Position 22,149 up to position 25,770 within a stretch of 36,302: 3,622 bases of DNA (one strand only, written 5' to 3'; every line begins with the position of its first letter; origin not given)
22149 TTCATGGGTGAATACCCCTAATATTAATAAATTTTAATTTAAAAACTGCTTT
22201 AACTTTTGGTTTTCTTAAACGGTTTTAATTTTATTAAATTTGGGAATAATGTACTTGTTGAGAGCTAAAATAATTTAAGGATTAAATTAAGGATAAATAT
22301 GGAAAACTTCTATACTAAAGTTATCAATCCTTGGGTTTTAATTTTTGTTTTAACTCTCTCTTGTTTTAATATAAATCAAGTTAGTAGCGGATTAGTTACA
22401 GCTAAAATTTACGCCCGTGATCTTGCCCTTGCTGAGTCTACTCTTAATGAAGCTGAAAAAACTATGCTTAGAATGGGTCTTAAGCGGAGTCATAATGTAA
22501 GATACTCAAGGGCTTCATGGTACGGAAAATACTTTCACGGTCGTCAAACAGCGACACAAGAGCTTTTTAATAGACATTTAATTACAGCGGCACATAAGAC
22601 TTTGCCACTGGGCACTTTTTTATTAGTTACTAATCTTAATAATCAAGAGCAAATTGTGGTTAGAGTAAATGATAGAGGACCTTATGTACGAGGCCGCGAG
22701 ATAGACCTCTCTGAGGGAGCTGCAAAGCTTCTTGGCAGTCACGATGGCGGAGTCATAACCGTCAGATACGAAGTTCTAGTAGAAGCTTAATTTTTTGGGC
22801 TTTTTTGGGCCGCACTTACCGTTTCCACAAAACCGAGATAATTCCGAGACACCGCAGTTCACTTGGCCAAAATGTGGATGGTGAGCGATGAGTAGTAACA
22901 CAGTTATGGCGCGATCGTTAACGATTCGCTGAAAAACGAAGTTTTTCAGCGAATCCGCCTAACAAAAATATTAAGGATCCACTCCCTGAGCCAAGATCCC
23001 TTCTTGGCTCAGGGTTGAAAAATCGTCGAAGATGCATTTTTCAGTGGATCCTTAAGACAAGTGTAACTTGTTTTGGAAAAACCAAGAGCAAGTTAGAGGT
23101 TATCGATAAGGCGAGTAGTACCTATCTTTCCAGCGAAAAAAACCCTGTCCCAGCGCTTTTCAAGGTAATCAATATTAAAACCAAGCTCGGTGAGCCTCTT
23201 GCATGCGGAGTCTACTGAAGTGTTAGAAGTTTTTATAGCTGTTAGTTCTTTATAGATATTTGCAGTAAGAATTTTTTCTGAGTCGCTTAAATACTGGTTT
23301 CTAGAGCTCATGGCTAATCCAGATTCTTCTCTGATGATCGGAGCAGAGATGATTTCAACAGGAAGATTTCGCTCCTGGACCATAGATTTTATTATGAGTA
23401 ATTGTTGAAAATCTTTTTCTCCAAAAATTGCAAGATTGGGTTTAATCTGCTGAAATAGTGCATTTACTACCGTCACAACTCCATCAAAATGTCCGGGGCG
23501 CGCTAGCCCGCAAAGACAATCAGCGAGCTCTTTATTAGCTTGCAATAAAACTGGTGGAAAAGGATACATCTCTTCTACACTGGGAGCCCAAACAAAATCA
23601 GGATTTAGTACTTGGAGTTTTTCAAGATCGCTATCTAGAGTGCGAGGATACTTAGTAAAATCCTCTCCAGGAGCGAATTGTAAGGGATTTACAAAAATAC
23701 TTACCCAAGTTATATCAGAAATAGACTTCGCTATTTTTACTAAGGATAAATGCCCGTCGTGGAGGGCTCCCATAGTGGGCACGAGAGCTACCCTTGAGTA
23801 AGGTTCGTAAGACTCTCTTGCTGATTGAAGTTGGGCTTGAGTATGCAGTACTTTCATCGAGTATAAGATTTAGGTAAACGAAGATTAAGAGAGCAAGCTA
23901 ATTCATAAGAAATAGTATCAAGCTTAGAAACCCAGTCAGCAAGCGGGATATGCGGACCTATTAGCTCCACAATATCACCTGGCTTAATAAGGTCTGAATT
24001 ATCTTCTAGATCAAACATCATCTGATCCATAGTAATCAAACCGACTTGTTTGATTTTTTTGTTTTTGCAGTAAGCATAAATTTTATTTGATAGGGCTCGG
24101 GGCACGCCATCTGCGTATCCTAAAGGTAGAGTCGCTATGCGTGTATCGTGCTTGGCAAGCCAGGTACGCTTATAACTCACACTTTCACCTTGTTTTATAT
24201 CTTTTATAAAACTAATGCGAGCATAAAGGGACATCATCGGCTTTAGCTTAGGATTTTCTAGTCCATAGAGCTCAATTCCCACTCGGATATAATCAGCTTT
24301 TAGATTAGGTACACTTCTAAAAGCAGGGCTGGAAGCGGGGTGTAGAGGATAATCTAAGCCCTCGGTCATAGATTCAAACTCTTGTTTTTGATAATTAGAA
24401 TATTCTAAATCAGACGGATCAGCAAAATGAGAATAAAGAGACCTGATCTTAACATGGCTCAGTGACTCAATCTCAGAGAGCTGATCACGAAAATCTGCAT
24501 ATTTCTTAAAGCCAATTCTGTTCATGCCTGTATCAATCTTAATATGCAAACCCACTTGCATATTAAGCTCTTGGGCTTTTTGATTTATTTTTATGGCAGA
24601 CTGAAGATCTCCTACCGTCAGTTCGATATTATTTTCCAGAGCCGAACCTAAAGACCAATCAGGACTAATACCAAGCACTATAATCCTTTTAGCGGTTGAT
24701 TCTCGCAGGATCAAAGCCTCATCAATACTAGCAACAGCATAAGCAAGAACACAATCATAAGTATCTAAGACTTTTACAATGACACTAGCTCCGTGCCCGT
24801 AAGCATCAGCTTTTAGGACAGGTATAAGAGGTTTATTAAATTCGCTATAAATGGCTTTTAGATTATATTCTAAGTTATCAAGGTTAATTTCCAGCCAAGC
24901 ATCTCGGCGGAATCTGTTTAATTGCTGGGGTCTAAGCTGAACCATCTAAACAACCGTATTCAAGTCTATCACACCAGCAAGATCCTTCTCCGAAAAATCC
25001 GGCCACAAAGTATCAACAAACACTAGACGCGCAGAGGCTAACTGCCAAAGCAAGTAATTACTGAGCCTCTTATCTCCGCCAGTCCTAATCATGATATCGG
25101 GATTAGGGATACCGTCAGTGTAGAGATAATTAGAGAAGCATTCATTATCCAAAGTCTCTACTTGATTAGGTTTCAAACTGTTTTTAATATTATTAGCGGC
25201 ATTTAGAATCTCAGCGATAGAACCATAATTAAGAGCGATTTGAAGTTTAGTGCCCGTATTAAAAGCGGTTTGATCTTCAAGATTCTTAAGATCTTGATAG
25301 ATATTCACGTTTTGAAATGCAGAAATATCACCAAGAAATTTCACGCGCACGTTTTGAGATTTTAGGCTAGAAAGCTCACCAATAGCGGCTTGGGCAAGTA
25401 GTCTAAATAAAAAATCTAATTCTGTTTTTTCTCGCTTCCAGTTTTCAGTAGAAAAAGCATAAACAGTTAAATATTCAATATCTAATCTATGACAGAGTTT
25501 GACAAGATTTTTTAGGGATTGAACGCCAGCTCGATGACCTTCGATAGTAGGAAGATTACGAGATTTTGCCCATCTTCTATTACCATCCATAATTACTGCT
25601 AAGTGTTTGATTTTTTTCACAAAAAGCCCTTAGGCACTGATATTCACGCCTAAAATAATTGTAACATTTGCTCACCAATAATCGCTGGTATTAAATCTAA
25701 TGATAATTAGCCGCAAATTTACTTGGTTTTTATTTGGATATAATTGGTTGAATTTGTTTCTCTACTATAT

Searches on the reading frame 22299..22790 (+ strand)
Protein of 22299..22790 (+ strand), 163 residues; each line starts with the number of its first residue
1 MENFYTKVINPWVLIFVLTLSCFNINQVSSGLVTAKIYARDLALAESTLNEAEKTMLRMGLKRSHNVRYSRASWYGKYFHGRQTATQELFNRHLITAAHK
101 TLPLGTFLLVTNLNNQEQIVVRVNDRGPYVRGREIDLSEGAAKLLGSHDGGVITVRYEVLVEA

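Call 55: search_protein_families(library=pfam, proteins=[window:22299-22790:+], max_evalue=0.001)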
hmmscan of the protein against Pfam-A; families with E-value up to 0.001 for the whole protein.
window:22299-22790:+ (163 aa): 1 family
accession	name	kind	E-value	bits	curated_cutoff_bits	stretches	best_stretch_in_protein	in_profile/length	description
PF03330.24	DPBB_1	-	1.6e-20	73.6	28.8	1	71-157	5-83/83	Lytic transglycolase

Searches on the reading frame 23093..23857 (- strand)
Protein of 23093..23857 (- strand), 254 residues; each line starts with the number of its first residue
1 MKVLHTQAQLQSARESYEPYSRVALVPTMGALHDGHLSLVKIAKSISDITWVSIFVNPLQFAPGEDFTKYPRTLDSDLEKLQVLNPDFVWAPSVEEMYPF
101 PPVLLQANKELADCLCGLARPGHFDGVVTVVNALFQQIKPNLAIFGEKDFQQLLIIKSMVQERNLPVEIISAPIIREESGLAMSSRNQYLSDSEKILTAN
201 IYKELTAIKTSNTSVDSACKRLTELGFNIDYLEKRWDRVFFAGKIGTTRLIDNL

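Call 56: search_protein_families(library=pfam, proteins=[window:23093-23857:-], max_evalue=0.001)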
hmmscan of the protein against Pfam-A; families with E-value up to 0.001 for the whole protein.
window:23093-23857:- (254 aa): 1 family
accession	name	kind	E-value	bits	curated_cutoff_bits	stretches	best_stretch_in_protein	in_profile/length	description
PF02569.21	Pantoate_ligase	-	9.9e-84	281.1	20.7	1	2-254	1-267/268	Pantoate-beta-alanine ligase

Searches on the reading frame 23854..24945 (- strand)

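Call 56: search_protein_families(library=pfam, proteins=[window:23854-24945:-], max_evalue=0.001)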
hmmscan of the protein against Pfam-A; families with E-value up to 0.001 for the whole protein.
window:23854-24945:- (363 aa): 2 families
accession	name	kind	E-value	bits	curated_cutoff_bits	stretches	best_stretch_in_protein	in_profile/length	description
PF01168.26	Ala_racemase_N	-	8.7e-46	156.8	24.1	1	20-230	1-219/220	Alanine racemase, N-terminal domain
PF00842.27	Ala_racemase_C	-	5.6e-39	133.1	25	1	237-361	1-127/127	Alanine racemase, C-terminal domain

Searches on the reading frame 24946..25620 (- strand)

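Call 56: search_protein_families(library=pfam, proteins=[window:24946-25620:-], max_evalue=0.001)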
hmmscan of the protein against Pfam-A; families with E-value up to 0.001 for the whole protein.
window:24946-25620:- (224 aa): 1 family
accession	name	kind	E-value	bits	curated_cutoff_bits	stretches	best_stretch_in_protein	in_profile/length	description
PF01255.24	Prenyltransf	-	7e-73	245.2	27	1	10-218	1-208/219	Putative undecaprenyl diphosphate synthase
